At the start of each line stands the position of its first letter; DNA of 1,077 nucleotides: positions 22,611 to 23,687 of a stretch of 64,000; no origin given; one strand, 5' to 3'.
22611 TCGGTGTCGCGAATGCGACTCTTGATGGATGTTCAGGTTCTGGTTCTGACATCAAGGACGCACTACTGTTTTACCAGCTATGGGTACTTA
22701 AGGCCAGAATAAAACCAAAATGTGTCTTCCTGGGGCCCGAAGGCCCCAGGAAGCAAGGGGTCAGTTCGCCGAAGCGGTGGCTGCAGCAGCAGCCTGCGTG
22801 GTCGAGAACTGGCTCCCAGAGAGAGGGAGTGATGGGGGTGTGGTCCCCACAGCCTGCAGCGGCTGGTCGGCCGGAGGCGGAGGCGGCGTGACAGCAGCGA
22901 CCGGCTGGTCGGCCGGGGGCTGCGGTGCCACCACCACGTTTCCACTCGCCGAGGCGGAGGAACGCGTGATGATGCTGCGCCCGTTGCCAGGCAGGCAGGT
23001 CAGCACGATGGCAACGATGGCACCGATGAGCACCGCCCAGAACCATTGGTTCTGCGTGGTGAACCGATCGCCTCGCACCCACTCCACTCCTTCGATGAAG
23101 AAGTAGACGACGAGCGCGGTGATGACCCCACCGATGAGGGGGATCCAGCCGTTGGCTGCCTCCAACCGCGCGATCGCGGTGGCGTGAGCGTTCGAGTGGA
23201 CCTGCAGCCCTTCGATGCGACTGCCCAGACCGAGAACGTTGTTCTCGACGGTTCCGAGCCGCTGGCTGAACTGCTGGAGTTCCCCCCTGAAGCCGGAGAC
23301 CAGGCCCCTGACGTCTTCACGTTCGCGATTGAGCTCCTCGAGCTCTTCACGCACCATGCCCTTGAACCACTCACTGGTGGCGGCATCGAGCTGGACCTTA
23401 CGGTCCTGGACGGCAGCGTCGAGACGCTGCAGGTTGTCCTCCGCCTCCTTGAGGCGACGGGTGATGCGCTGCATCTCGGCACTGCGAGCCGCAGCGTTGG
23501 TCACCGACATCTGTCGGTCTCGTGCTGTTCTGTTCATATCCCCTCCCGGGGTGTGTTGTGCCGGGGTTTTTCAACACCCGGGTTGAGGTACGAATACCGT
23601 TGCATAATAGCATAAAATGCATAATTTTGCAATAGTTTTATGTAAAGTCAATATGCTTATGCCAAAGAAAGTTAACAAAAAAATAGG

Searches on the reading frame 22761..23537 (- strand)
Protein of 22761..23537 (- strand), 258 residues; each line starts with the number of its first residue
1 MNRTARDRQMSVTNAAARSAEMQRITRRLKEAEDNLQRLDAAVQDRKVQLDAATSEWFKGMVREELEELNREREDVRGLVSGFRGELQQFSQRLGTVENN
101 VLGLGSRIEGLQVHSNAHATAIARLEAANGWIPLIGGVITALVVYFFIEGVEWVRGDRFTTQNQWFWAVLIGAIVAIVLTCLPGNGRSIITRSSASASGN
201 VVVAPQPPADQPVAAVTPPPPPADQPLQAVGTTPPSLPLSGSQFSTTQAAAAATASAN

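Call 88: search_protein_families(library=pfam, proteins=[window:22761-23537:-], max_evalue=0.01)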
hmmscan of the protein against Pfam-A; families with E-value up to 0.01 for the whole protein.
window:22761-23537:- (258 aa): 4 families
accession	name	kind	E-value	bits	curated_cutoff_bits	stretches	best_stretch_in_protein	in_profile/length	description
PF10779.14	XhlA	-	0.00093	19.8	34.7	0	159-180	44-65/67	Haemolysin XhlA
PF12761.13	End3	-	0.0032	18.1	25.2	1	14-123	8-112/115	Actin cytoskeleton-regulatory complex protein END3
PF00654.25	Voltage_CLC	-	0.0078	15.8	24.8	0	126-191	159-230/346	Voltage gated chloride channel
PF06419.17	COG6_N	-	0.0086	16.6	27.4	0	20-76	33-87/114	Conserved oligomeric complex COG6, N-terminal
